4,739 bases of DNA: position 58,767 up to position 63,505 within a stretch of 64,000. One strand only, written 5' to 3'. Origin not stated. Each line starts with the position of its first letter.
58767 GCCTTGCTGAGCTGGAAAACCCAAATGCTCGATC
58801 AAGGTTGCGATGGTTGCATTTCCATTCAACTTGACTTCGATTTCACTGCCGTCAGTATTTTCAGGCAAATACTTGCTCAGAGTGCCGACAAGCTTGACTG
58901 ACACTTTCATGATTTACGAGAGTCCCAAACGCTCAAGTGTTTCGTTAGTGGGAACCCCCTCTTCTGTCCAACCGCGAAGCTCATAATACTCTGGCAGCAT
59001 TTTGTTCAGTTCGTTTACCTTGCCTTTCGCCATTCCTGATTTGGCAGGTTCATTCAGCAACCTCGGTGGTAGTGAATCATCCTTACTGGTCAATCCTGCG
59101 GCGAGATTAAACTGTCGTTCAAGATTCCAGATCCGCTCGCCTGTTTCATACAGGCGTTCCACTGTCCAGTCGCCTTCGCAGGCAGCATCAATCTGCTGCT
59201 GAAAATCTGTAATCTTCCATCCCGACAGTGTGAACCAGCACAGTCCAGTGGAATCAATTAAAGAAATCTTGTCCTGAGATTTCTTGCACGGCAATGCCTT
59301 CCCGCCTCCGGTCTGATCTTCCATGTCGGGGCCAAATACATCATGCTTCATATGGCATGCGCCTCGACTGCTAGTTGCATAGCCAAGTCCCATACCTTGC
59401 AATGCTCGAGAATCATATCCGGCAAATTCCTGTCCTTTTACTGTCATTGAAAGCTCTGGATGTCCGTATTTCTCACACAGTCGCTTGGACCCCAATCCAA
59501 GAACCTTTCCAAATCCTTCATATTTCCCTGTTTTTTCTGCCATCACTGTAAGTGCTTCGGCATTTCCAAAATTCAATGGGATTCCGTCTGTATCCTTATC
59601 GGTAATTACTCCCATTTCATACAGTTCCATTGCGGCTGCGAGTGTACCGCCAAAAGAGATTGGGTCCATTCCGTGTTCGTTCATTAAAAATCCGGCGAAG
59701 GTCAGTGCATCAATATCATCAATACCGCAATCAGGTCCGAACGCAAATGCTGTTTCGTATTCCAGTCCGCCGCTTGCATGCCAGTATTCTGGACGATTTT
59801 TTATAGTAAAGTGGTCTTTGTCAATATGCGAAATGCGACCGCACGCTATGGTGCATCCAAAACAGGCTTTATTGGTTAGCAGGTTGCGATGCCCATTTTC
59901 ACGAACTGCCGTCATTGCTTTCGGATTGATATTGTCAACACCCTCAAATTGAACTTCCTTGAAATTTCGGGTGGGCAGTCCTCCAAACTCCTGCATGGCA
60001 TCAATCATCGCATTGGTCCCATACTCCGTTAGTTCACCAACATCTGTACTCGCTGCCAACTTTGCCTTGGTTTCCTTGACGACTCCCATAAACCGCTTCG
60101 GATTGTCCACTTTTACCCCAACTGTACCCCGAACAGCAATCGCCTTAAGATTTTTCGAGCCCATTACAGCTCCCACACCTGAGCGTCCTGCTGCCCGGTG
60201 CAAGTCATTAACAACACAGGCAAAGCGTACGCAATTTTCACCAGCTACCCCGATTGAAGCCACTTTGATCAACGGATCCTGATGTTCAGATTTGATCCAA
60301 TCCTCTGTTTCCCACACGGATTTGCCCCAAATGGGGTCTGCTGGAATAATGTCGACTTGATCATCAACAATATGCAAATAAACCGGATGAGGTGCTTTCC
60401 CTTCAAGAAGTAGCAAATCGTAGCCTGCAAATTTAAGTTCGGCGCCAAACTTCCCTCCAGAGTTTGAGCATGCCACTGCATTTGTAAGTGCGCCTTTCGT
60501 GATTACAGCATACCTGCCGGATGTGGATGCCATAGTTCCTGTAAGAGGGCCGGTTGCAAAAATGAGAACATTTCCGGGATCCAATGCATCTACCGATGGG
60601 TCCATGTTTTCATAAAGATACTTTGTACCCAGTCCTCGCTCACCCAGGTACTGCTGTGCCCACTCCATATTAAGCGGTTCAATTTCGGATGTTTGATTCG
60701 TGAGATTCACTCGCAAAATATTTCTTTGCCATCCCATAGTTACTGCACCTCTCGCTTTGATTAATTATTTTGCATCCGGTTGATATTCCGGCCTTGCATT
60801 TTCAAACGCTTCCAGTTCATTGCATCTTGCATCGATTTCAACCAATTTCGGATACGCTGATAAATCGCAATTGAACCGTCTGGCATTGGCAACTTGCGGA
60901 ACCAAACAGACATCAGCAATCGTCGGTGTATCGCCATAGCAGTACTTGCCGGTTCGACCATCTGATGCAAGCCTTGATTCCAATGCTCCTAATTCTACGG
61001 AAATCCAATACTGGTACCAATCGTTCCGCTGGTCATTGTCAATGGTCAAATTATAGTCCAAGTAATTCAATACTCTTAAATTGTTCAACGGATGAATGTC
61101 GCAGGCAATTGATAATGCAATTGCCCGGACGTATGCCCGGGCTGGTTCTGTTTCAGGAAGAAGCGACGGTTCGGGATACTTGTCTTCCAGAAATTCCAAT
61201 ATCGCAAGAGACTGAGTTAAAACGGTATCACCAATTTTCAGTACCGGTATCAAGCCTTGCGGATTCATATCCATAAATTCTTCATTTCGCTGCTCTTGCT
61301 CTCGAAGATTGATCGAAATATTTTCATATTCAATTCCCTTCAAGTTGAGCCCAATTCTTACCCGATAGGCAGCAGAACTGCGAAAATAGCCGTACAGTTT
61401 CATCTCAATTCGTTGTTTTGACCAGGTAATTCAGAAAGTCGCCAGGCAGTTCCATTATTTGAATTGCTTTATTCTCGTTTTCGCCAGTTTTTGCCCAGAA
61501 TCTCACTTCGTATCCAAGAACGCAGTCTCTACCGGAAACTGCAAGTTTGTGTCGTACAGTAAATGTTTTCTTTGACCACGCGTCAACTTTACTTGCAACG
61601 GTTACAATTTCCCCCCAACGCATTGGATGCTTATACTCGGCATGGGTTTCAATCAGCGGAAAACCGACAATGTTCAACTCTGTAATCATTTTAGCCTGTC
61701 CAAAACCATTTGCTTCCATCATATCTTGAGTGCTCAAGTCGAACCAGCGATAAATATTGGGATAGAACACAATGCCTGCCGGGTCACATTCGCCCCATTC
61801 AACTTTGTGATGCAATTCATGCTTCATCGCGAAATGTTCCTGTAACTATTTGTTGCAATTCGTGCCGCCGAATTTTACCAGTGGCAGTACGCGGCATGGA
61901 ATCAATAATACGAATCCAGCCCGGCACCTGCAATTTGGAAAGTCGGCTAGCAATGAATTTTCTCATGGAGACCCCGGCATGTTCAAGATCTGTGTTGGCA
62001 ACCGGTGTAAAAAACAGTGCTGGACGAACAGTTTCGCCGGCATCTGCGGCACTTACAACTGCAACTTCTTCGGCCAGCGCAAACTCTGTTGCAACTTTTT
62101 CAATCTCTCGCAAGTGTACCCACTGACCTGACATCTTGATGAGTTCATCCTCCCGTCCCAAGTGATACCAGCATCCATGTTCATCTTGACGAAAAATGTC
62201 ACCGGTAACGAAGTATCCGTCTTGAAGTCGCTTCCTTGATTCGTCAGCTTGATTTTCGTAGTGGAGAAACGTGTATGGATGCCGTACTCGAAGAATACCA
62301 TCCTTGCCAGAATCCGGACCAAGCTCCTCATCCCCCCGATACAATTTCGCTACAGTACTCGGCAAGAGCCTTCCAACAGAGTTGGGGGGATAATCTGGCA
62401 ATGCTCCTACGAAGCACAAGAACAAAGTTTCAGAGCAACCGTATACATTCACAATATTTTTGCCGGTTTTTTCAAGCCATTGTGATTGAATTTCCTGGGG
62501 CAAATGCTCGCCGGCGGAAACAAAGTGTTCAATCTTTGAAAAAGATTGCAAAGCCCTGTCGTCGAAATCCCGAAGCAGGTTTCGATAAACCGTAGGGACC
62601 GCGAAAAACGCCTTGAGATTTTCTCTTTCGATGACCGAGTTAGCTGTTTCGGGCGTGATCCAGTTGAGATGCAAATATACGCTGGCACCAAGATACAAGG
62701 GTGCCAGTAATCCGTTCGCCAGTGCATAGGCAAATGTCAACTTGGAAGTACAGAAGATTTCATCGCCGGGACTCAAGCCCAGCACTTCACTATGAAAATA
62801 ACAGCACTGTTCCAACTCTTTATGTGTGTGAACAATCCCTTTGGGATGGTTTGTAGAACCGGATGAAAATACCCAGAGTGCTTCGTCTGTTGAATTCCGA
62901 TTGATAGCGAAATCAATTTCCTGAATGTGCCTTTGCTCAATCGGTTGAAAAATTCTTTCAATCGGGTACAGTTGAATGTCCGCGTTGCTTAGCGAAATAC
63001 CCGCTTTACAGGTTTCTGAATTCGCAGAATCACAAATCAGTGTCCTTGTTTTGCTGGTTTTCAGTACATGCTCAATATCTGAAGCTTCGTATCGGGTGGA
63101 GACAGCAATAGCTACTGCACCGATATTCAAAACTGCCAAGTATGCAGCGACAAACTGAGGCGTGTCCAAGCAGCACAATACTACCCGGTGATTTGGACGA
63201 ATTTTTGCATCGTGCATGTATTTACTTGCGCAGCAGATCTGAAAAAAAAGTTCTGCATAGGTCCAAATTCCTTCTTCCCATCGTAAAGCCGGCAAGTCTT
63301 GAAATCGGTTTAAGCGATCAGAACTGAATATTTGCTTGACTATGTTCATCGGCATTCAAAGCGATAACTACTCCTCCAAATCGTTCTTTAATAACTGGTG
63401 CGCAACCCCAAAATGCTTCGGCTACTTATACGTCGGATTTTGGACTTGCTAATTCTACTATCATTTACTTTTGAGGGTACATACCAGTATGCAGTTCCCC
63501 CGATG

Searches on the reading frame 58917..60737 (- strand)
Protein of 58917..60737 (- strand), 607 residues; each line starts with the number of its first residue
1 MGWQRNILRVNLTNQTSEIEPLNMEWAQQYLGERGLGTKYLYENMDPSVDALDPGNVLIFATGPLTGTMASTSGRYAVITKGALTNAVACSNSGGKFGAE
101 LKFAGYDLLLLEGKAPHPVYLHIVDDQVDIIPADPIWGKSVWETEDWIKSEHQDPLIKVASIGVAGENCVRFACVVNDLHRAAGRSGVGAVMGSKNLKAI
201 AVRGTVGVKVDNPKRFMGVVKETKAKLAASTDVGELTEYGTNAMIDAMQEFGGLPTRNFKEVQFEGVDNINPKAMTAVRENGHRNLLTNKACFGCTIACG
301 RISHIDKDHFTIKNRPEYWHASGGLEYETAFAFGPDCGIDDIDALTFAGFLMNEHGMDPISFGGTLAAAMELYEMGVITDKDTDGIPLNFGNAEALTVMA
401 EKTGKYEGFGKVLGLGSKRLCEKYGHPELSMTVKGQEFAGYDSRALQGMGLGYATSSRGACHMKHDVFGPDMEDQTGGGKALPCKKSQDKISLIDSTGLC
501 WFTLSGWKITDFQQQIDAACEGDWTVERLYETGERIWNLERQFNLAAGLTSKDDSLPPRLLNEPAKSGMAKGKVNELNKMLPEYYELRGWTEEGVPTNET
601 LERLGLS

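Call 11: search_protein_families(library=pfam, proteins=[window:58917-60737:-], max_evalue=0.01)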
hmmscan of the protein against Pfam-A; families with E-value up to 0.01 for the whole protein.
window:58917-60737:- (607 aa): 2 families
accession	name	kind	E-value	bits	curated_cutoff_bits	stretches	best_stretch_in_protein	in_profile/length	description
PF01314.23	AFOR_C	-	7.1e-128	427.4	27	1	219-606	2-385/385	Aldehyde ferredoxin oxidoreductase, domains 2 & 3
PF02730.20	AFOR_N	-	1.8e-79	266.6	29.8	1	6-205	2-199/199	Aldehyde ferredoxin oxidoreductase, N-terminal domain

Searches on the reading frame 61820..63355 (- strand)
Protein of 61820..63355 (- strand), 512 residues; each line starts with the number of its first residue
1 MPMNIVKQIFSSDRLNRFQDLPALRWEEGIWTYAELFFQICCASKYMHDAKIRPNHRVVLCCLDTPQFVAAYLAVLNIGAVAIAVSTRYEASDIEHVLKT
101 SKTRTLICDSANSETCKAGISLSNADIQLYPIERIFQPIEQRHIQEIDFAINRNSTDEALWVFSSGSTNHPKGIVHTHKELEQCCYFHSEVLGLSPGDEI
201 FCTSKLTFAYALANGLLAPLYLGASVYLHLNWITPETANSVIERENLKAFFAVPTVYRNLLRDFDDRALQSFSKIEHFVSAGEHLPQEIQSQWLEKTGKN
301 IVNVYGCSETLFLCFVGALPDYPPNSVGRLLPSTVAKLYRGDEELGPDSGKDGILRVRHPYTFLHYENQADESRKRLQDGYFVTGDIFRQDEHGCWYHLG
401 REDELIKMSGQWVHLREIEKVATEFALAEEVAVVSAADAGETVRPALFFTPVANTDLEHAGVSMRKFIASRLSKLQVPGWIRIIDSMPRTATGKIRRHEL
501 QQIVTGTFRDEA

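Call 74: search_protein_families(library=pfam, proteins=[window:61820-63355:-], max_evalue=0.00001)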
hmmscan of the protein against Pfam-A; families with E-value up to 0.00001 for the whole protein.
window:61820-63355:- (512 aa): 2 families
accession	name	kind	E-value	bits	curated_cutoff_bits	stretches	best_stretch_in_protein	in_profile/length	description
PF00501.34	AMP-binding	-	2.2e-57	195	29.9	1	14-366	4-383/384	AMP-binding enzyme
PF13193.12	AMP-binding_C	-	7.2e-06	27.3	24.5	0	417-494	1-76/76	AMP-binding enzyme C-terminal domain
